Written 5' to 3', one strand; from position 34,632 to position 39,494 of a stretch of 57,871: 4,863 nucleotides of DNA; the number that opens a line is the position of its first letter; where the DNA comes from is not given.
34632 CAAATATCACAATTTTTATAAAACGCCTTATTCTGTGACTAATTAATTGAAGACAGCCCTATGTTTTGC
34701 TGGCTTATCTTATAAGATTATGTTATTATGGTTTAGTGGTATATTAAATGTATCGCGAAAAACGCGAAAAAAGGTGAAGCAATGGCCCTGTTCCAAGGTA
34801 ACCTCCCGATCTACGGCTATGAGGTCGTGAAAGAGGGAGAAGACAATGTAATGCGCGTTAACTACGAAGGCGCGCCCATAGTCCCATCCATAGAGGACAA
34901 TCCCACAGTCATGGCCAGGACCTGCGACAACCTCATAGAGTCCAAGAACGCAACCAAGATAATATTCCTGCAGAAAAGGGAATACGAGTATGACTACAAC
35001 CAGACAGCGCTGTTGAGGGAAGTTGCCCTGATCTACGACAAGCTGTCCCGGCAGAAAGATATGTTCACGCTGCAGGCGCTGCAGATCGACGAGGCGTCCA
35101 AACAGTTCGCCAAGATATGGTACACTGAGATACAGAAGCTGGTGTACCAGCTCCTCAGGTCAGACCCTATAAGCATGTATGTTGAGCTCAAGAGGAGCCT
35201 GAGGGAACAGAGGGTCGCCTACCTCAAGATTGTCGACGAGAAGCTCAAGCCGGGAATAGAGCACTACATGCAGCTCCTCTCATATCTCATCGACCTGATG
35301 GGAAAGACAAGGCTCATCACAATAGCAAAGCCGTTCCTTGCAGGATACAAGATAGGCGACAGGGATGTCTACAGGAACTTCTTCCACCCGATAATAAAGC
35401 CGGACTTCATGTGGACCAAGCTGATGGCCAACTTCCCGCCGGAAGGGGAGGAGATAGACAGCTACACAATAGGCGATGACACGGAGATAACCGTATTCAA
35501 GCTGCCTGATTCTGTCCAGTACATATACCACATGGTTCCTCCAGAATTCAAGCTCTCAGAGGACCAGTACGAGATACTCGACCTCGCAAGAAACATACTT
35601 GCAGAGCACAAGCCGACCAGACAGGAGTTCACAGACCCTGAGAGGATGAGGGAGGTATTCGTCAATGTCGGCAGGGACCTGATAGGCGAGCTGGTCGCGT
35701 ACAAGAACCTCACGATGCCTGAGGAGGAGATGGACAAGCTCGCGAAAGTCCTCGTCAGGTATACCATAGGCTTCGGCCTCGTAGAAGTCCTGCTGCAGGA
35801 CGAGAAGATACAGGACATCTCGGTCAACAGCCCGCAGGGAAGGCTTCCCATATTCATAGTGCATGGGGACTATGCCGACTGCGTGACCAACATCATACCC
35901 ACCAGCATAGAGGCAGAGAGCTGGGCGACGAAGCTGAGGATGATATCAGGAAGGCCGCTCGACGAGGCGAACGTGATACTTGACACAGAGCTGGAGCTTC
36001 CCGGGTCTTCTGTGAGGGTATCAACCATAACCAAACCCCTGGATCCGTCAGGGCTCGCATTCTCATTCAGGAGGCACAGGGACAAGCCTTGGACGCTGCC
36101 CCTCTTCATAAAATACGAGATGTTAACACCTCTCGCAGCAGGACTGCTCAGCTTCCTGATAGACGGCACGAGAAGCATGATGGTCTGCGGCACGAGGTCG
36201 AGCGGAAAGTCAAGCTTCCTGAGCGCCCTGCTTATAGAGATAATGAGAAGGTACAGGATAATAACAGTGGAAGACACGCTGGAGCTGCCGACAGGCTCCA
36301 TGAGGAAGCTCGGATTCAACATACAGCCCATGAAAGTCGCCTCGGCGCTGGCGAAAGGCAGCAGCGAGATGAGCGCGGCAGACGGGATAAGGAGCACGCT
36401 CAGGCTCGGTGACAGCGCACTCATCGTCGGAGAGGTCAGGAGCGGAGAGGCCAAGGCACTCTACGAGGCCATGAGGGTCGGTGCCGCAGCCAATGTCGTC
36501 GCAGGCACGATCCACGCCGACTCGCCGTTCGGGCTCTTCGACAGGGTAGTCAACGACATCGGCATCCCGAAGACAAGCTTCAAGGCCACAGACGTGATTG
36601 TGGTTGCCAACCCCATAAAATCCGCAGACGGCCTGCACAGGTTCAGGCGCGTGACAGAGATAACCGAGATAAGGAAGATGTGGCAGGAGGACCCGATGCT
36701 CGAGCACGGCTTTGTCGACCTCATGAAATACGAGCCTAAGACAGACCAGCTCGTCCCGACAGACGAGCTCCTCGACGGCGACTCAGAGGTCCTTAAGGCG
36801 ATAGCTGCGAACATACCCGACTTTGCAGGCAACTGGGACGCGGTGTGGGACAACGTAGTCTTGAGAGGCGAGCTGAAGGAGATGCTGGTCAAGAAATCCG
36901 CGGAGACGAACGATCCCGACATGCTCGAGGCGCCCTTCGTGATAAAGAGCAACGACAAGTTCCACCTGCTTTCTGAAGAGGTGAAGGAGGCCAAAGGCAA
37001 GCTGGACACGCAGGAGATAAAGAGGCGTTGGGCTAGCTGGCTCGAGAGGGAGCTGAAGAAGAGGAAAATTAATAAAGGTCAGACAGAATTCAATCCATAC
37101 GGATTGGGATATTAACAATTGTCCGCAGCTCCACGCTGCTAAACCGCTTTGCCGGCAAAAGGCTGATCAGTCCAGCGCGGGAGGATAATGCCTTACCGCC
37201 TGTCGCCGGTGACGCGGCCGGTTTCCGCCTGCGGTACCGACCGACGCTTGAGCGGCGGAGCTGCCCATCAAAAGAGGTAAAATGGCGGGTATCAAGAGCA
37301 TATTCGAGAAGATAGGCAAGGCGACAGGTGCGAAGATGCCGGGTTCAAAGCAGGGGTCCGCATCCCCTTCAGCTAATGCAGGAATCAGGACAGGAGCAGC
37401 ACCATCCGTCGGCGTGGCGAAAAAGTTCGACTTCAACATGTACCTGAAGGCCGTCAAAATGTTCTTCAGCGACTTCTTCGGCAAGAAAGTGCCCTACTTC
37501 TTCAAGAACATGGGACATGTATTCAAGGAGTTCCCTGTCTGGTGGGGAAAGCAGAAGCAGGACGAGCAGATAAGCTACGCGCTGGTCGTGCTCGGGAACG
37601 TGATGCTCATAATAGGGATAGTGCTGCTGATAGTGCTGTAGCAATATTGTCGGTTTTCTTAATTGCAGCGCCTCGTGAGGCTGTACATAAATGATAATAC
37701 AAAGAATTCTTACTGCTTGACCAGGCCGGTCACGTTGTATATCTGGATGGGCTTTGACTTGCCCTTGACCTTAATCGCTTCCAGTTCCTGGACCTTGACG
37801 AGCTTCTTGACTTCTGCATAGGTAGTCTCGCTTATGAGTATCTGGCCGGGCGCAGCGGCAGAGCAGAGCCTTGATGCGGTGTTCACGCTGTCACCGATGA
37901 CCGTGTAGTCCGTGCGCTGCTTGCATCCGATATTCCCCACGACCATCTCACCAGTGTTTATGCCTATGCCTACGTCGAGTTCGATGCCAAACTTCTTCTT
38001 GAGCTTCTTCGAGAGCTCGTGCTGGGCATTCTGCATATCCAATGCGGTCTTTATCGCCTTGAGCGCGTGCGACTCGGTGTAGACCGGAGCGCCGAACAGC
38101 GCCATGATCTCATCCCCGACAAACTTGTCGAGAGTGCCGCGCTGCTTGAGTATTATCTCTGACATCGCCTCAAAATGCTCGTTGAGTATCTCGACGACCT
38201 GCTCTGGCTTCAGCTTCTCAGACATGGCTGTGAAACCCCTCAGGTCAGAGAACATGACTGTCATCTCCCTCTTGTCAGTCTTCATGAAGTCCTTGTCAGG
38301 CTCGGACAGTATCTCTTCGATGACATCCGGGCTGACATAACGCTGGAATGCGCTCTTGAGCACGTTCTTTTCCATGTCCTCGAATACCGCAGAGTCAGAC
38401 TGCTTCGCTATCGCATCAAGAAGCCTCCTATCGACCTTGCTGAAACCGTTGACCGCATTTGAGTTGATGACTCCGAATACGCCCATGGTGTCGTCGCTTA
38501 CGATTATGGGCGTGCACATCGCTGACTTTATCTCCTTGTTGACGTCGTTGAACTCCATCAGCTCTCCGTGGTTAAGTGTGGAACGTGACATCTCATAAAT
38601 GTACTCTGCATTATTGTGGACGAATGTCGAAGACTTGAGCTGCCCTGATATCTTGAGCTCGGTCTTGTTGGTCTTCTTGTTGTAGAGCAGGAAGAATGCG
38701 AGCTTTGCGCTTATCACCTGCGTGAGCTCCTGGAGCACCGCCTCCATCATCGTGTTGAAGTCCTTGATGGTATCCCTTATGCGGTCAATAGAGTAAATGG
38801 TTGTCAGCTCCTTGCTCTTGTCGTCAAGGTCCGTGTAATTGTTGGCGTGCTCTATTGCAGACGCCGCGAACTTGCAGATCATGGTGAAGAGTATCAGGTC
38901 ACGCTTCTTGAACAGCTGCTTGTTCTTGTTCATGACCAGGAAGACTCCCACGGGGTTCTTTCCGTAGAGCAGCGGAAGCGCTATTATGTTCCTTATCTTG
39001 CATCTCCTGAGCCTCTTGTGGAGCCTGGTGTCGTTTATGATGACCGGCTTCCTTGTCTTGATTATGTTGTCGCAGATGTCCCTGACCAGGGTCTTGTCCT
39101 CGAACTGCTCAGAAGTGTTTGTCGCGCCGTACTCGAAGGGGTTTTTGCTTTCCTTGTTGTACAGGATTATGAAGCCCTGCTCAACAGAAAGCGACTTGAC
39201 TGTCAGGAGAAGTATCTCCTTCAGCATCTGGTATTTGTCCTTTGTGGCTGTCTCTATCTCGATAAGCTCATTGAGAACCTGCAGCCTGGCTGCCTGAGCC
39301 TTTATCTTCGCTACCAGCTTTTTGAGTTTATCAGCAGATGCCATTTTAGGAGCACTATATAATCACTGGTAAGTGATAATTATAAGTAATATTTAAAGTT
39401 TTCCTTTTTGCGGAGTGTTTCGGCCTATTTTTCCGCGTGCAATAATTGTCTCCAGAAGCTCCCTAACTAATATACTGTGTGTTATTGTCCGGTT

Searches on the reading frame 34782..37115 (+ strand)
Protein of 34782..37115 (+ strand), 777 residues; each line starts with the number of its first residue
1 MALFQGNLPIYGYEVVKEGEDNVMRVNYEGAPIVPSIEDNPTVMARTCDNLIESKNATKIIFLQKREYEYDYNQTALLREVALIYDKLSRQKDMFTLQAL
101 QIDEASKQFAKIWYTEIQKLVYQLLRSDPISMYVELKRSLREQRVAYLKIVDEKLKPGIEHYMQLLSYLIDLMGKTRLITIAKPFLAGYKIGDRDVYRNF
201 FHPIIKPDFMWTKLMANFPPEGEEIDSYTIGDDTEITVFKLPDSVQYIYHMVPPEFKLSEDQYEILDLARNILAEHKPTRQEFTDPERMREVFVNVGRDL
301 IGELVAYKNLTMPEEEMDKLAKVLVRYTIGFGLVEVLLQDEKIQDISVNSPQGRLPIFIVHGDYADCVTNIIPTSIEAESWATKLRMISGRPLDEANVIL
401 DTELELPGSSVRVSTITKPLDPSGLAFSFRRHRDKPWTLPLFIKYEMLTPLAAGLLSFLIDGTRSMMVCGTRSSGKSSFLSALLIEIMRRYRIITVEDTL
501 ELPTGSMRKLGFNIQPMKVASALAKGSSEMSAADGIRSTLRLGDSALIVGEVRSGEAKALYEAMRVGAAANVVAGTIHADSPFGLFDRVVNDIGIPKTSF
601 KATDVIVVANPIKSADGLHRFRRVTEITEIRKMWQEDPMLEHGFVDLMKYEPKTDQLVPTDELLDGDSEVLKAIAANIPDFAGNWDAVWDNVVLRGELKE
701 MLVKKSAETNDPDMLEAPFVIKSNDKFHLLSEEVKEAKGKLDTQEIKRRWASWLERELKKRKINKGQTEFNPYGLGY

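Call 23: search_protein_families(library=pfam, proteins=[window:34782-37115:+], max_evalue=0.001)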
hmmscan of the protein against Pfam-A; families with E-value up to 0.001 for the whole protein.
window:34782-37115:+ (777 aa): 1 family
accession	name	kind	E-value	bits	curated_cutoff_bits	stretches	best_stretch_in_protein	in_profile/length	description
PF00437.27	T2SSE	-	2.7e-16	59.6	24.9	1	382-608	61-273/370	Type II/IV secretion system protein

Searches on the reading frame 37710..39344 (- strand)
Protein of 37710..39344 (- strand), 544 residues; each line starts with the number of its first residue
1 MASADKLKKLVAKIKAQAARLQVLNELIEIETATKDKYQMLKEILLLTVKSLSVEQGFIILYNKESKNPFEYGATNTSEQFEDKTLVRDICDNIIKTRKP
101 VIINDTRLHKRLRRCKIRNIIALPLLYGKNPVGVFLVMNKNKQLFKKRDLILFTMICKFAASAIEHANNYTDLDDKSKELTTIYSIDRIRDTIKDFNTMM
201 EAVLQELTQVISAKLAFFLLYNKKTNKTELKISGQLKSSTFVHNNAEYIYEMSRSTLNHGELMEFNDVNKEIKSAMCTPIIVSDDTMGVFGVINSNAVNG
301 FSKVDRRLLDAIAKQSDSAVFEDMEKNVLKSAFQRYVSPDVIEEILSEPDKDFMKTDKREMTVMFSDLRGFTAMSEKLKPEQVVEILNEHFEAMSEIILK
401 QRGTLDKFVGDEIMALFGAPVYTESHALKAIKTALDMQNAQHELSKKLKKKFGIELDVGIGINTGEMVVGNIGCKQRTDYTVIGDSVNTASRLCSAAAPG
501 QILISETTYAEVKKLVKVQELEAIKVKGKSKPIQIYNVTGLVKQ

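Call 79: search_protein_families(library=pfam, proteins=[window:37710-39344:-], max_evalue=0.001)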
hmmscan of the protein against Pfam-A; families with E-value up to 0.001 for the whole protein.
window:37710-39344:- (544 aa): 5 families
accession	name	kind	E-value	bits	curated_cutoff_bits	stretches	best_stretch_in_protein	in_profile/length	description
PF00211.25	Guanylate_cyc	-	1.1e-34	120.1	21.9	1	357-536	5-179/183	Adenylate and Guanylate cyclase catalytic domain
PF13185.12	GAF_2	-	7.2e-21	75.3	28.6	2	39-165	6-136/136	GAF domain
PF01590.32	GAF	-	6.4e-15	56.3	22.4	2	41-164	6-133/133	GAF domain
PF13492.12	GAF_3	-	9.7e-12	45.9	27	1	40-166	5-129/129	GAF domain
PF15714.11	SpoVT_C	-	9.6e-06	26.1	27.5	0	261-314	70-121/128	Stage V sporulation protein T C-terminal, transcription factor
